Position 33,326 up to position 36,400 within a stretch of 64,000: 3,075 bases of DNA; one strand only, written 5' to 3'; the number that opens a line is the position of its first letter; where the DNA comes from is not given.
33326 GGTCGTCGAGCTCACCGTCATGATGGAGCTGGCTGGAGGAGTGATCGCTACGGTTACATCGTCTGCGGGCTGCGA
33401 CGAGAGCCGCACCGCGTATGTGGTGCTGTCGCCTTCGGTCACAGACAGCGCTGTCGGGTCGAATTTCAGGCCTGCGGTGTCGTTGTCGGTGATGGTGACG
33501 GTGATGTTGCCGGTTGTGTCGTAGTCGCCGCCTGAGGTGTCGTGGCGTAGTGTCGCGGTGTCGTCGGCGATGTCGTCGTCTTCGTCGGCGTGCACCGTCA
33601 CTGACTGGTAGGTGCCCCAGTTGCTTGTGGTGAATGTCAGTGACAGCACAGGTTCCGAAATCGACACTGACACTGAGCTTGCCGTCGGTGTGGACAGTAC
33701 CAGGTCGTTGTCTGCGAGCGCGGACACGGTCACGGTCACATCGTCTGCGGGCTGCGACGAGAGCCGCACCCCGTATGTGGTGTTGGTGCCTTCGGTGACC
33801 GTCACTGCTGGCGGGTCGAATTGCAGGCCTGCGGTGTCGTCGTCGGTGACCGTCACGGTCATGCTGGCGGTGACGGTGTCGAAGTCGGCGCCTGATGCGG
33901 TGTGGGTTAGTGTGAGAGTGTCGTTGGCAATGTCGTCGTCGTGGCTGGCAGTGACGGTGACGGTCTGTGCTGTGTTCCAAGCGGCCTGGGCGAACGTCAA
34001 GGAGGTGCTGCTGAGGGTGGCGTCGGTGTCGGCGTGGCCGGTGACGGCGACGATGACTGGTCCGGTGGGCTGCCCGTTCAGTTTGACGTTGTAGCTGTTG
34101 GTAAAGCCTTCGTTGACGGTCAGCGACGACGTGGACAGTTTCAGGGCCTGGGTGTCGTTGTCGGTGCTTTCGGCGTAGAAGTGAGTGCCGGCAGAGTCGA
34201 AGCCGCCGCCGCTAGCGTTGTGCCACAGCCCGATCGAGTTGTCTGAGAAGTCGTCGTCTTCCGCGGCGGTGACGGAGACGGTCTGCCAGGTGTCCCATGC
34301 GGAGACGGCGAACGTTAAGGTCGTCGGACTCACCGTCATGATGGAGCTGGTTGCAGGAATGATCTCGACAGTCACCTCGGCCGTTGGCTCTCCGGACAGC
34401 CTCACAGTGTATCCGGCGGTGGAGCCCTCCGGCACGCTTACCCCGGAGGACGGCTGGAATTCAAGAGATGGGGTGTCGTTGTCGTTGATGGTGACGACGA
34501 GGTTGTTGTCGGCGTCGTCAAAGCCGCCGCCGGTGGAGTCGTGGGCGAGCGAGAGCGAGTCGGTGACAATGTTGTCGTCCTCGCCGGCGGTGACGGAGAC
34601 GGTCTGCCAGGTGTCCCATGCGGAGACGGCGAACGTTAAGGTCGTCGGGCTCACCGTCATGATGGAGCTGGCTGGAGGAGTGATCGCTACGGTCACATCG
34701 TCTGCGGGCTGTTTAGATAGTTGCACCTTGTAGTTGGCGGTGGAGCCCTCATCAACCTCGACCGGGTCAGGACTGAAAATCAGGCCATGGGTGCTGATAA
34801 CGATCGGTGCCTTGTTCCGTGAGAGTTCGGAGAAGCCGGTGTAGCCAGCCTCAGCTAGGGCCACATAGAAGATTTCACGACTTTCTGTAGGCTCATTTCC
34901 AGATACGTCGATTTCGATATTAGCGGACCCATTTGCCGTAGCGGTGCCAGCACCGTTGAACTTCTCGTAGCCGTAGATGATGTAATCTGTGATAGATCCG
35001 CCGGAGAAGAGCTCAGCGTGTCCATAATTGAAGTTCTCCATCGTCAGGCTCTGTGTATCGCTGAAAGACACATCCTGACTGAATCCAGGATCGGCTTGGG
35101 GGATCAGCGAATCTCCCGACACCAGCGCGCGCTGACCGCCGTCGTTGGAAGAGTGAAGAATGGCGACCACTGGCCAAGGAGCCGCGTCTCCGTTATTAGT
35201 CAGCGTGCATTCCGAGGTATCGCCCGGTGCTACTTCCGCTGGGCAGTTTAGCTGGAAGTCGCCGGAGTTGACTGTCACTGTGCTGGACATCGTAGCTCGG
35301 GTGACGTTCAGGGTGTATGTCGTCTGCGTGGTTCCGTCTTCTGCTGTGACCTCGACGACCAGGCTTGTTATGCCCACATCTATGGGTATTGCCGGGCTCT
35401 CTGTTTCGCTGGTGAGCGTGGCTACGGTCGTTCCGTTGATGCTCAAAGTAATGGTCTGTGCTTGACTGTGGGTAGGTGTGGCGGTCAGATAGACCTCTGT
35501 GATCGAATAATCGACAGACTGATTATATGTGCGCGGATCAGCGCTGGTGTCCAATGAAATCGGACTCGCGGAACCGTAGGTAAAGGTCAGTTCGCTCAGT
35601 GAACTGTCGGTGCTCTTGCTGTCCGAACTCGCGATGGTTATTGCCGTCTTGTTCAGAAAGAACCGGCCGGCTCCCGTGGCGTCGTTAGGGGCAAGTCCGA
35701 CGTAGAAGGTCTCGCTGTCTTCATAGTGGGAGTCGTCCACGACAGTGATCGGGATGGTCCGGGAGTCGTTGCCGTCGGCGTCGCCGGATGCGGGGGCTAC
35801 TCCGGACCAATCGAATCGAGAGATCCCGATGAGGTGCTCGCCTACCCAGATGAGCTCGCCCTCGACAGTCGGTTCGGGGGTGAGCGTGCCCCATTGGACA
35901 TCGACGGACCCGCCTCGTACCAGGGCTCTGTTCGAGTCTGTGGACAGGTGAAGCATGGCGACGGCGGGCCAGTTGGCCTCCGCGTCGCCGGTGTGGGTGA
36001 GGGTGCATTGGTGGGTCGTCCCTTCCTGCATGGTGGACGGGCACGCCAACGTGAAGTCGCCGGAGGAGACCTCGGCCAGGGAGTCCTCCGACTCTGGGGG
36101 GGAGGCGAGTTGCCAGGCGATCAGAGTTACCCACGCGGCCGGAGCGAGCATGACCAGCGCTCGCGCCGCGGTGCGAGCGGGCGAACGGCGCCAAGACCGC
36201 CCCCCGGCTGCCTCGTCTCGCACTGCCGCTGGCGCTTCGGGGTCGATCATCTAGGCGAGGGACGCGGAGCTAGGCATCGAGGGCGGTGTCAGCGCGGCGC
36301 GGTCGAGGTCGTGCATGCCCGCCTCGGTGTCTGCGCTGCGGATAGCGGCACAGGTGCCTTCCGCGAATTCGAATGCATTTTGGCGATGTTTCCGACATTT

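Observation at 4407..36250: Convergent pair of giant SLH-anchored repeat proteins using a possibly undescribed Calx-beta-like unit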

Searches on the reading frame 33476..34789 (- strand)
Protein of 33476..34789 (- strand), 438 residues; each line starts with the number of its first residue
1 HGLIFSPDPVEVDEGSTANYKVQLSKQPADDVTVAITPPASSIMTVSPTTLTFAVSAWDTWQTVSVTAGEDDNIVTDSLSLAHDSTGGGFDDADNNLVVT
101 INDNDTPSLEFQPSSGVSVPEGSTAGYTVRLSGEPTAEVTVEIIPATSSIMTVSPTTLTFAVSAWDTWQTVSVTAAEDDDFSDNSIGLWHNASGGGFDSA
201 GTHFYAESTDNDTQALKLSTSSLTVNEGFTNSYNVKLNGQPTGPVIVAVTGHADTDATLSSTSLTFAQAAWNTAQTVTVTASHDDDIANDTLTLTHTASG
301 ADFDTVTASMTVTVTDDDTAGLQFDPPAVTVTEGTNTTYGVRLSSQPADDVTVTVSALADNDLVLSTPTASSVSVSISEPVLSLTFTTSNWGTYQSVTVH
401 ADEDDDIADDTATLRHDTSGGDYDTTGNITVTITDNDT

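Call 13: find_homologous_proteins(query=window:33476-34789:-, max_evalue=0.00001)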
Query seq(438 aa) (438 aa): 908 proteins with E <= 0.00001 among 8000 candidates; the best 120 are listed.
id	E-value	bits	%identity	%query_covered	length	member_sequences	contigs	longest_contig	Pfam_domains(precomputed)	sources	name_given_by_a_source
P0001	1.9e-153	529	45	100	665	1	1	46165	PF20579.5,PF21426.4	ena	-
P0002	2.9e-133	463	46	100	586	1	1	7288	PF17766.8,PF20258.5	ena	-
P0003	4.6e-133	462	41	100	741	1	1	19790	PF17766.8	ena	-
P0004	3.7e-132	459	41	100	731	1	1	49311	PF22073.3,PF20579.5,PF17766.8,PF12438.14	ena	-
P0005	4.4e-128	446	40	100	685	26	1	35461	PF20579.5,PF17766.8,PF21426.4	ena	-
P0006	3.0e-120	420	43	96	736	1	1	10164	PF17766.8,PF14059.12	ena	-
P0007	8.2e-119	415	45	100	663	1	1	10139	PF17766.8,PF21426.4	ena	-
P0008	1.8e-118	414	43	98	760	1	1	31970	PF17766.8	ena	-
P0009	2.7e-117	410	41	100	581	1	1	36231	PF22073.3,PF20579.5,PF17766.8,PF21426.4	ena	-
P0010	1.3e-116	408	45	100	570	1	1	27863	PF20579.5,PF13927.13,PF17766.8,PF09355.16,PF05506.18,PF04369.19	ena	-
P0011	1.5e-115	405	41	100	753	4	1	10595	-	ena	-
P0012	7.3e-115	402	44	100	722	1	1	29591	PF08531.17,PF03459.24,PF17766.8,PF25312.2,PF11589.15,PF04359.21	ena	-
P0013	4.9e-113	396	42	96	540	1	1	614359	PF01382.24,PF16357.11,PF17766.8,PF02510.22,PF17996.8,PF04359.21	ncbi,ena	-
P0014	4.9e-111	390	42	96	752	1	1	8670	PF17766.8,PF25312.2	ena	-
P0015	7.7e-111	389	41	100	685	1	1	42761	PF16327.11,PF02738.24,PF07703.21,PF17766.8,PF02510.22,PF25312.2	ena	-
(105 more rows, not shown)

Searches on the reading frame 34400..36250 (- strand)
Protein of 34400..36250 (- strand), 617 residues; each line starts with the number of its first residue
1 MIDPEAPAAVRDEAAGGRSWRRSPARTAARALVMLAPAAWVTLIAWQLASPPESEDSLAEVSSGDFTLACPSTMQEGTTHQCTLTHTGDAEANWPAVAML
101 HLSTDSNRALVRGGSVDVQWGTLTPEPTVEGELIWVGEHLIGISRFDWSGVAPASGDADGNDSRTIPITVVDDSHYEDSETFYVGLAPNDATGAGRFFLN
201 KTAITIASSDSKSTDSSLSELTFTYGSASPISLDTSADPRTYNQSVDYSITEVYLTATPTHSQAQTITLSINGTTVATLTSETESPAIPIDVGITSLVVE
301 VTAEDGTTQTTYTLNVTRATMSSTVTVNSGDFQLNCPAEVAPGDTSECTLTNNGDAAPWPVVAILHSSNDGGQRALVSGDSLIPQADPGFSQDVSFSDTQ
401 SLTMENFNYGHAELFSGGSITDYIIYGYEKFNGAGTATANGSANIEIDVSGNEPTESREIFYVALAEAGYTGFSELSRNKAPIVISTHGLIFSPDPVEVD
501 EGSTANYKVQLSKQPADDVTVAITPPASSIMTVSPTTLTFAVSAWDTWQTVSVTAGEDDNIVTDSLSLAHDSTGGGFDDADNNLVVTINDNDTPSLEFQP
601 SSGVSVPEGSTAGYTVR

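Call 7: search_protein_families(library=pfam, proteins=[window:34400-36250:-], max_evalue=0.1)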
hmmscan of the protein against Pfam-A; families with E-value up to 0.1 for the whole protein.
window:34400-36250:- (617 aa): 3 families
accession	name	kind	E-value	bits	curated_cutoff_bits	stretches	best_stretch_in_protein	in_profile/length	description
PF12733.13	Cadherin-like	-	1.2e-13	51.7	24.2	1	236-318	12-88/89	Cadherin-like beta sandwich domain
PF03160.20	Calx-beta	-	5.8e-05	23.5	27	1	159-190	67-98/119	Calx-beta domain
PF14230.11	DUF4333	-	0.0068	17.1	27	0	334-356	42-66/78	Domain of unknown function (DUF4333)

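Call 9: search_protein_families(library=ncbifam, proteins=[window:34400-36250:-], max_evalue=0.1)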
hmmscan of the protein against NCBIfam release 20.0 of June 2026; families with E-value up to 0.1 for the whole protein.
window:34400-36250:- (617 aa): 0 families

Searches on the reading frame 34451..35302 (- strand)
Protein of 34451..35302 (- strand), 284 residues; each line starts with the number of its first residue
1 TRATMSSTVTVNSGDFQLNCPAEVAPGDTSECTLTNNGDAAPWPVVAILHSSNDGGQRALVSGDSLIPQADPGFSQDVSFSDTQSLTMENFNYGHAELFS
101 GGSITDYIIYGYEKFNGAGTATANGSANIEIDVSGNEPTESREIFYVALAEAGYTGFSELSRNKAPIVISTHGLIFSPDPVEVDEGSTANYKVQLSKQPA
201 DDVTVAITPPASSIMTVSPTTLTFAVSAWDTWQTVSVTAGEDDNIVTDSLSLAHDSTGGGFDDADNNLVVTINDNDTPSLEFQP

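Call 40: search_protein_families(library=pfam, proteins=[window:34451-35302:-], max_evalue=0.01)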
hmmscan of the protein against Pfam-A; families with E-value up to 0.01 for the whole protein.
window:34451-35302:- (284 aa): 0 families

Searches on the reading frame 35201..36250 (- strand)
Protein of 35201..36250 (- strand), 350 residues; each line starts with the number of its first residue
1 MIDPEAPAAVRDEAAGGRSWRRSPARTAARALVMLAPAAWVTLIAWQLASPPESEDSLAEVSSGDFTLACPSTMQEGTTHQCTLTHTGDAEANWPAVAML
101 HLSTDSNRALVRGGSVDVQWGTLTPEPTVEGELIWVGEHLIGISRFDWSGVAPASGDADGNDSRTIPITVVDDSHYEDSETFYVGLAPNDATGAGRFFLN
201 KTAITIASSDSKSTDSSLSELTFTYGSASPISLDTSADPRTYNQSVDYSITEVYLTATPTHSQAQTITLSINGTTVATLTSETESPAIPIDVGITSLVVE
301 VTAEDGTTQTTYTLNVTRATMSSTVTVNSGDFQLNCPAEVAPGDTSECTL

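Call 40: search_protein_families(library=pfam, proteins=[window:35201-36250:-], max_evalue=0.01)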
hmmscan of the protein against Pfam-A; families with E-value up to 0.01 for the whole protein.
window:35201-36250:- (350 aa): 2 families
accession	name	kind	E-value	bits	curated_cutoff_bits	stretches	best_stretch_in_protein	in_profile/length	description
PF12733.13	Cadherin-like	-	1.6e-14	54.6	24.2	1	236-318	12-88/89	Cadherin-like beta sandwich domain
PF03160.20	Calx-beta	-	9.4e-05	22.9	27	1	159-190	67-98/119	Calx-beta domain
